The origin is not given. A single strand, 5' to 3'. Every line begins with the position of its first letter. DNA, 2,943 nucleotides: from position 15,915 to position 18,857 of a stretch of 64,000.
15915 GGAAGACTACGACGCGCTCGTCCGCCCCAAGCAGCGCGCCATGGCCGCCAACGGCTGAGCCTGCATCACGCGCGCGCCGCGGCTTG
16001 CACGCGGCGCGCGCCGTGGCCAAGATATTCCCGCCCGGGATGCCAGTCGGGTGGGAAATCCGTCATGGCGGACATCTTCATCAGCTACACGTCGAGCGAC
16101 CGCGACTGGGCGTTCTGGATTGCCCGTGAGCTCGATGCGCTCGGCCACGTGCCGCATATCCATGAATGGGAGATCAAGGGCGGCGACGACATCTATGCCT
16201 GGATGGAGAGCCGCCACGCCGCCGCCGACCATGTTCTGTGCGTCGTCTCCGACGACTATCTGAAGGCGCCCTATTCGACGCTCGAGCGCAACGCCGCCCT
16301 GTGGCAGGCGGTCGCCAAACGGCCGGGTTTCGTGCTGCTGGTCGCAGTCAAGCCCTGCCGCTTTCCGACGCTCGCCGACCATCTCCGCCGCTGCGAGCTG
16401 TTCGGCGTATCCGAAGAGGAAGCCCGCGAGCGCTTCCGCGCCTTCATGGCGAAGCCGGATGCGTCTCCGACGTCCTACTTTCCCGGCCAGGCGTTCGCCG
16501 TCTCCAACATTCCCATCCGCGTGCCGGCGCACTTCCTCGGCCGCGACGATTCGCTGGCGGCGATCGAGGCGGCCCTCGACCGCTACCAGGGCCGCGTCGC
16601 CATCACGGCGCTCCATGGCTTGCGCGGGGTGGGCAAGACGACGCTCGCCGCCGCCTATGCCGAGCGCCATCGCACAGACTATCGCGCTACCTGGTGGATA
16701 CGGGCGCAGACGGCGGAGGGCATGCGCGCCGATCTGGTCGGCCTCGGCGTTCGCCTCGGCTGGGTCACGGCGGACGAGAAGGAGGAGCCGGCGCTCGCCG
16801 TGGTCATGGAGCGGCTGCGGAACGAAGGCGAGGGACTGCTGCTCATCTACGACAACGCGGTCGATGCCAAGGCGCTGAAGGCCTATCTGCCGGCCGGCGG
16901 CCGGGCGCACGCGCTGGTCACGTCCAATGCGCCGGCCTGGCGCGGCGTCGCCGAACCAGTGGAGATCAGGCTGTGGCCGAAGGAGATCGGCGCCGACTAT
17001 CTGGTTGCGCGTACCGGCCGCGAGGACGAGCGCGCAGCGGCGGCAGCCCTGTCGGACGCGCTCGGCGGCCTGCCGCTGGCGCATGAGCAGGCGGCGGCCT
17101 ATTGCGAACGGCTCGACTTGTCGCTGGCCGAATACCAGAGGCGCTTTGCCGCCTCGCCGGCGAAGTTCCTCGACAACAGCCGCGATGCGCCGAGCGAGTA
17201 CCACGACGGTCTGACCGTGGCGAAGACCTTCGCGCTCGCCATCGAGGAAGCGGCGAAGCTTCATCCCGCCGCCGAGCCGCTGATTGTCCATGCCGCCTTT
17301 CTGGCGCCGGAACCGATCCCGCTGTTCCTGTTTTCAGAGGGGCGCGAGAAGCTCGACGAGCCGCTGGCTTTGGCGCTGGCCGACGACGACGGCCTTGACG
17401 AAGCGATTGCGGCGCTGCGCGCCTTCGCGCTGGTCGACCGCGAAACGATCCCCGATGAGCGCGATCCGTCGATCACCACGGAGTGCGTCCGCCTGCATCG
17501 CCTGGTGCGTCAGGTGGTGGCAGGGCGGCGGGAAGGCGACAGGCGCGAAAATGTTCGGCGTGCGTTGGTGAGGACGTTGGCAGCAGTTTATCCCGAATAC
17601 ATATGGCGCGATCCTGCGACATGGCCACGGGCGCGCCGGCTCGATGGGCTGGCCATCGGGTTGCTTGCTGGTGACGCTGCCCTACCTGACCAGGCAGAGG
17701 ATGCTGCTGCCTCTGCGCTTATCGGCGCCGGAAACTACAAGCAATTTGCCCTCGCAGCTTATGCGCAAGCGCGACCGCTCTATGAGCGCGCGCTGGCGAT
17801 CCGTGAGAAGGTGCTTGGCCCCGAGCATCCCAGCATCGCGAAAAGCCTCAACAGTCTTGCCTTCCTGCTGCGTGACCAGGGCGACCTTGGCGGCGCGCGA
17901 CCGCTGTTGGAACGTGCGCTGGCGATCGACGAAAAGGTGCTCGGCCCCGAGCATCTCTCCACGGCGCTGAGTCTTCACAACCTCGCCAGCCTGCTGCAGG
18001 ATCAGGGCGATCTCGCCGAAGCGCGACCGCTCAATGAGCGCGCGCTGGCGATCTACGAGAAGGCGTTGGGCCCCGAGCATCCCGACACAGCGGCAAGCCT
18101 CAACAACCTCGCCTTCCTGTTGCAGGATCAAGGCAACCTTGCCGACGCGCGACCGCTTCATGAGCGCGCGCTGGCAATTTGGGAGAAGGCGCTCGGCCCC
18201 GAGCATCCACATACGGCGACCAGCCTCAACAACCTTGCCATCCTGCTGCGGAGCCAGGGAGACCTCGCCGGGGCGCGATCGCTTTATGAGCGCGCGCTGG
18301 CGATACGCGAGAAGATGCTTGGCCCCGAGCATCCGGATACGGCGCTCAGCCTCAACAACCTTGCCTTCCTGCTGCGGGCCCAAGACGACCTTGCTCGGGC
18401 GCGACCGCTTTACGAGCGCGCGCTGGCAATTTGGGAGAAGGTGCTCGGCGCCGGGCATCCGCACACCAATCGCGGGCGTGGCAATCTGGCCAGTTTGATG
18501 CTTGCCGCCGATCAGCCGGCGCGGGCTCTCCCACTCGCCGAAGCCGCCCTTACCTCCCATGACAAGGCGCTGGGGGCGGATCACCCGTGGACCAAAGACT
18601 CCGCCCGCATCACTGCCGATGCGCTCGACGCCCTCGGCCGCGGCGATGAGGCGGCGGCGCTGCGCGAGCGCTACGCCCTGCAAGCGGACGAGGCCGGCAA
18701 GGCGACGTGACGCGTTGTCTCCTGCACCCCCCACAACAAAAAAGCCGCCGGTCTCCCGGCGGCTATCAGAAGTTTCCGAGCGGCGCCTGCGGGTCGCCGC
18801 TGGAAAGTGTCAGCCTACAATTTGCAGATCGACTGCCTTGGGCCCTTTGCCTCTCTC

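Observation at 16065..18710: Solitary TIR-NB-ARC-TPR STAND protein wedged between ilvE and cspA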

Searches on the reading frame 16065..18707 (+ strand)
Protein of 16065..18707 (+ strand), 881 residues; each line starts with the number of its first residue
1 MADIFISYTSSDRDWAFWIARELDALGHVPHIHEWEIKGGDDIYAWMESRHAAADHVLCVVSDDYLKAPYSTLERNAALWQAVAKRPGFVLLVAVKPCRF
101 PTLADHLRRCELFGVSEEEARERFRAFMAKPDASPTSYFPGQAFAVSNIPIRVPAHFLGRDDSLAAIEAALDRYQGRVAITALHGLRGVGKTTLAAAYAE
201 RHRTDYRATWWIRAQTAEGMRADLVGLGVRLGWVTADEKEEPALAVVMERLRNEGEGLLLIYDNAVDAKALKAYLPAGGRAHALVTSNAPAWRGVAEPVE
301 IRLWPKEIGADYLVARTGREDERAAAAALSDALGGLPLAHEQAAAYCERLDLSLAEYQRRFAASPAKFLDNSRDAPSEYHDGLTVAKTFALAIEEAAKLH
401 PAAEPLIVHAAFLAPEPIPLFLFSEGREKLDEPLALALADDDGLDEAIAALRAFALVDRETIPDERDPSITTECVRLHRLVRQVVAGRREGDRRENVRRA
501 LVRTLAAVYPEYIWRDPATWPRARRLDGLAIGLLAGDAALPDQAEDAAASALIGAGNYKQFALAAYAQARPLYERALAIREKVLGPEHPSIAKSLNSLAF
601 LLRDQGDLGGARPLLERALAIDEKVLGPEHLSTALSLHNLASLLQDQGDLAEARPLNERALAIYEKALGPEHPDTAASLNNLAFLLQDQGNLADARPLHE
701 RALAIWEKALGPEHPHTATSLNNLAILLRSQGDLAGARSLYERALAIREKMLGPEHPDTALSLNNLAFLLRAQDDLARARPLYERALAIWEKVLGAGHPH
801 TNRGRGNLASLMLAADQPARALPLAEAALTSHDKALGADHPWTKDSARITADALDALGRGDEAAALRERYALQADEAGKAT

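Call 5: search_protein_families(library=pfam, proteins=[window:16065-18707:+], max_evalue=0.01)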
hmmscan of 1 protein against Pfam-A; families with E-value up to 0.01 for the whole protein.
window:16065-18707:+ (881 aa): 18 families
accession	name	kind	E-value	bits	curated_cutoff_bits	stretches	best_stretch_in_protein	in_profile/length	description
PF13374.12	TPR_10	-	3.7e-86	281.4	27.5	7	717-758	1-42/42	Tetratricopeptide repeat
PF13424.12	TPR_12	-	6.6e-81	267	30.1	6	674-750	1-77/77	Tetratricopeptide repeat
PF24885.1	TPR_NPHP3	-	2.7e-51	174.7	100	3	602-708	109-215/239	Nephrocystin-3 TPR domain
PF13676.11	TIR_2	-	4.2e-20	72.9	28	1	4-121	1-118/122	TIR domain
PF07719.23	TPR_2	-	1.1e-16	60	27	1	719-748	2-31/34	Tetratricopeptide repeat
PF00515.34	TPR_1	-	1.4e-15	56.8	27.8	1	719-749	2-32/34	Tetratricopeptide repeat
PF17874.7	TPR_MalT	-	1.2e-13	51.5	45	2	543-665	74-192/336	MalT-like TPR region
PF13176.12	TPR_7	-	5.1e-13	48.4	27.9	1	720-754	1-35/36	Tetratricopeptide repeat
PF13181.12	TPR_8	-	1.9e-09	37.3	25.7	0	718-750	1-33/34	Tetratricopeptide repeat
PF13431.12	TPR_17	-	2.5e-09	37.1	24.4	0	673-696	10-33/34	Tetratricopeptide repeat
PF07721.20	TPR_4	-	8.7e-08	32.5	27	0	636-656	3-23/26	Tetratricopeptide repeat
PF04910.20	Tcf25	-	2.2e-07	30.8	24.2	0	713-755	34-76/337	Transcriptional repressor TCF25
PF13432.12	TPR_16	-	9.8e-07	29.6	32.7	2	685-748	6-61/65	Tetratricopeptide repeat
PF13191.12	AAA_16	-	6.3e-06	27.2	32.6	1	157-215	2-59/167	AAA ATPase domain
PF14559.12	TPR_19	-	4e-05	24.3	25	0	729-788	2-53/68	Tetratricopeptide repeat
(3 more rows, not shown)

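Call 6: search_protein_families(library=padloc, proteins=[window:16065-18707:+], max_evalue=0.01)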
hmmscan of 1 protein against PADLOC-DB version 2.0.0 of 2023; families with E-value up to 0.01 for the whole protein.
window:16065-18707:+ (881 aa): 4 families
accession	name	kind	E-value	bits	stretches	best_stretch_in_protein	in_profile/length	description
PDLC03957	bSEFIR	-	1.1e-09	36.7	1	3-66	40-106/412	-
PDLC02911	VakA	-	0.00086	17.9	1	182-209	6-33/163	-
PDLC02421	Aga_TIR-PNTD1-PNTD2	-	0.0016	15.6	1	3-67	5-71/430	Class I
PDLC05062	PDC-S66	-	0.008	13.7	0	3-79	150-227/282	-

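Call 7: search_protein_families(library=ncbifam, proteins=[window:16065-18707:+], max_evalue=0.01)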
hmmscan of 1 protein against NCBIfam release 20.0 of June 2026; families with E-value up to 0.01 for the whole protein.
window:16065-18707:+ (881 aa): 8 families
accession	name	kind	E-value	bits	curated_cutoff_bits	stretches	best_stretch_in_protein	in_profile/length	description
NF040586.1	FxSxx_TPR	equivalog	3.8e-122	409.4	300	3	155-526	6-367/830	FxSxx-COOH system tetratricopeptide repeat protein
TIGR02521.1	type_IV_pilW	equivalog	9.6e-12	44.9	154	1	640-785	71-194/234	type IV pilus biogenesis/stability protein PilW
NF033920.0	C39_PA2778_fam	equivalog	2.1e-10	40.5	150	0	657-705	206-253/255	PA2778 family cysteine peptidase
NF053520.1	HK_Porph_FimS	equivalog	1.8e-07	29.8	600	1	565-702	139-270/618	sensor histidine kinase FimS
NF033758.1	gliding_GltE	equivalog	7.5e-07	28.5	225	1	702-787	105-181/411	adventurous gliding motility TPR repeat lipoprotein GltE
NF002725.1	PRK02603.1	equivalog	1.9e-05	24.8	143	0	659-737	53-125/173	photosystem I assembly protein Ycf3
NF004962.0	PRK06305.1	equivalog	0.0013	17.9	559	0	723-798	204-278/465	DNA polymerase III subunits gamma and tau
NF042941.1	Retron_TIR_antiphage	equivalog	0.0049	15.7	600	1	2-92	340-431/464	TIR domain-containing anti-phage reverse transcriptase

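Call 11: search_solved_structures(query=window:16065-18707:+, max_evalue=0.001, show_alignments=2)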
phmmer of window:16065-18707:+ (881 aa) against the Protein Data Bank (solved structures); distinct sequences matched with E-value up to 0.001: 48.
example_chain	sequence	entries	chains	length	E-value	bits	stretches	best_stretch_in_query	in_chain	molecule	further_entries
6fuz_A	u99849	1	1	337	2.1e-41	145.3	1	564-746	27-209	Kinesin light chain 1,Kinesin light chain 1,C-Jun-amino-terminal kinase-interacting protei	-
6fv0_A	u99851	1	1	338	2.1e-41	145.3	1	564-746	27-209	Kinesin light chain 1,Torsin-1A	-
6swu_A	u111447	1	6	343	2.2e-41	145.2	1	564-746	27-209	Kinesin light chain 1,Kinesin light chain 1,TPR domain of kinesin light chain 1 in complex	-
7ai4_A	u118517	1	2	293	2.2e-41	145.2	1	564-788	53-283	Isoform C of Kinesin light chain 1,Isoform C of Kinesin light chain 1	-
9pmb_C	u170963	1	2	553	2.3e-41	145.1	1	564-746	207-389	Kinesin light chain 1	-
3nf1_A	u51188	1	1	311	2.6e-41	144.9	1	564-746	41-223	Kinesin light chain 1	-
3edt_B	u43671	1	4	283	8.6e-39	136.6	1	563-756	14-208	Kinesin light chain 2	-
5oj8_A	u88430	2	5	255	1.5e-38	135.8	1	564-746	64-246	Kinesin light chain 1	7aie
5ojf_A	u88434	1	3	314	1.7e-38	135.6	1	564-753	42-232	Kinesin light chain 2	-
6f9i_A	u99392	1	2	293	1.8e-38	135.5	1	564-753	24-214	Kinesin light chain 2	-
5fjy_A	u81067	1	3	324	2.4e-38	135.2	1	564-753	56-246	KINESIN LIGHT CHAIN 2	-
6ejn_A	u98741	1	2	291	2.6e-38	135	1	564-753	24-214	Kinesin light chain 2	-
3ceq_A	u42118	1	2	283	4.3e-38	134.3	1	563-756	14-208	Kinesin light chain 2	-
3zfw_A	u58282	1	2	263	3.2e-37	131.4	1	571-753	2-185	KINESIN LIGHT CHAIN 2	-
4y6w_A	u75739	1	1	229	2.2e-24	89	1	587-794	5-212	NaB(AB)3ACb - light chain TPR-like repeats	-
4y6c_A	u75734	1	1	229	8.5e-23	83.7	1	587-794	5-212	ANSERINA PUTATIVE KINESIN LIGHT chain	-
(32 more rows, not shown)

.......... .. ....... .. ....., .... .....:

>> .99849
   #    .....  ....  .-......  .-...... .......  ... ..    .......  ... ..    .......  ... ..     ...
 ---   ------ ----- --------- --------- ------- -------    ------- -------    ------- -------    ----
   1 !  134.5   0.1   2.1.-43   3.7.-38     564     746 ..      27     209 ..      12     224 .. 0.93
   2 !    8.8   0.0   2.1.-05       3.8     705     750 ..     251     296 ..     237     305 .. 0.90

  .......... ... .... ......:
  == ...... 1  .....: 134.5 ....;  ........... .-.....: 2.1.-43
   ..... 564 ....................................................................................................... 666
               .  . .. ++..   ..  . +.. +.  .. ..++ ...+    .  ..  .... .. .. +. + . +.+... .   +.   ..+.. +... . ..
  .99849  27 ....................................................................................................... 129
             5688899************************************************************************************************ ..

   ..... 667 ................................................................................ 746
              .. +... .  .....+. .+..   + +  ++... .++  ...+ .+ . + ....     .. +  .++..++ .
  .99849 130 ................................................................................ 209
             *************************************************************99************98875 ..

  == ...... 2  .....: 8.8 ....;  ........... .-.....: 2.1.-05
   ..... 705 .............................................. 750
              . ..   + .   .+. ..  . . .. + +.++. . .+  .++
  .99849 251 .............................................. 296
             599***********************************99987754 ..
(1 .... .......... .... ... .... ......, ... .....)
